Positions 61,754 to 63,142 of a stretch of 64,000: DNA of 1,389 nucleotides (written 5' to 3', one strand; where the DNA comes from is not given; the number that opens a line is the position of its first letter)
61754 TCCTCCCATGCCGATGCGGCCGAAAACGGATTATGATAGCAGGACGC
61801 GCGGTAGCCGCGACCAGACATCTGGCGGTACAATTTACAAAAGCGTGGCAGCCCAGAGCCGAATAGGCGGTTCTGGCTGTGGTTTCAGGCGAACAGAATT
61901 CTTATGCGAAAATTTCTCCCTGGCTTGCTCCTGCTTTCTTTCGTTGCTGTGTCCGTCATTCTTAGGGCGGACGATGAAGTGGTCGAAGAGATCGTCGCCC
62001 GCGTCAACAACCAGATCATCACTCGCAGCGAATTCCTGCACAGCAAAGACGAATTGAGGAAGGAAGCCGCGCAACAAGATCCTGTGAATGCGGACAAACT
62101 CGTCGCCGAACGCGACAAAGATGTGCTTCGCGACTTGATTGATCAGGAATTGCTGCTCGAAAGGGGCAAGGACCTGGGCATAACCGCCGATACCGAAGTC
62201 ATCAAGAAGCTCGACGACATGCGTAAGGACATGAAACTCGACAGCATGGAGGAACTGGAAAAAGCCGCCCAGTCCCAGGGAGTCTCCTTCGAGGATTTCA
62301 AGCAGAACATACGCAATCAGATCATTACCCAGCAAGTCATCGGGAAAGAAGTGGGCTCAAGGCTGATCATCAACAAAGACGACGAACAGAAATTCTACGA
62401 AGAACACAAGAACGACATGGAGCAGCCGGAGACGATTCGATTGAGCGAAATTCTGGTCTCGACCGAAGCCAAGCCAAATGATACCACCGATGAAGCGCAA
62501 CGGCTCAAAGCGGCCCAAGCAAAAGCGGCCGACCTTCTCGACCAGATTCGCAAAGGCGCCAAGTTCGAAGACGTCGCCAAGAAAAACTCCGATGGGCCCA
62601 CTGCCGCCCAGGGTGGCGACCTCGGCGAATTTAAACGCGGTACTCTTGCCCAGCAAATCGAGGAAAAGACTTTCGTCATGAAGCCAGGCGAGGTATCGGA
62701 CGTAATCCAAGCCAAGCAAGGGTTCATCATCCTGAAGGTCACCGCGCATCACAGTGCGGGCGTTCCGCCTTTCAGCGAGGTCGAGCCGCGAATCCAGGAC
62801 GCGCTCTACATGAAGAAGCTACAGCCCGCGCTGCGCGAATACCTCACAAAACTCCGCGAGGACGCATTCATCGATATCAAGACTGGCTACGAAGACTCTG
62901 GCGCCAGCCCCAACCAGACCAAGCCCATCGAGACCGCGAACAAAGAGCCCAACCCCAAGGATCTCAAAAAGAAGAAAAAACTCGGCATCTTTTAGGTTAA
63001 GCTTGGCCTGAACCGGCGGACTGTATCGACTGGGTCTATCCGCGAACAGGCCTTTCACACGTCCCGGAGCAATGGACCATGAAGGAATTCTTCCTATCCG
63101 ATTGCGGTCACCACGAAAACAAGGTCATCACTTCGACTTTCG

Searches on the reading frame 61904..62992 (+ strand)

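Call 57: search_protein_families(library=pfam, proteins=[window:61904-62992:+], max_evalue=0.0001)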
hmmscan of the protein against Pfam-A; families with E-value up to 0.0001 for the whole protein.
window:61904-62992:+ (363 aa): 6 families
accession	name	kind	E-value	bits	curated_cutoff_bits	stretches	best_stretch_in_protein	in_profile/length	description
PF00639.27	Rotamase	-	2.8e-21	76.8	21.7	1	190-280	9-96/97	PPIC-type PPIASE domain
PF13616.12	Rotamase_3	-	7.1e-20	72.1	22.5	1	173-281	11-114/116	PPIC-type PPIASE domain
PF13145.12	Rotamase_2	-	1.2e-16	62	27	1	162-295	7-121/121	PPIC-type PPIASE domain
PF13624.11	SurA_N_3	-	5.7e-15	56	27.2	1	4-145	16-161/162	SurA-like N-terminal domain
PF09312.16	SurA_N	-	2.3e-11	44.4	30.8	1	27-145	1-117/118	SurA N-terminal domain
PF13623.11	SurA_N_2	-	2.6e-08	34.3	28.5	1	7-101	17-116/145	SurA-like N-terminal domain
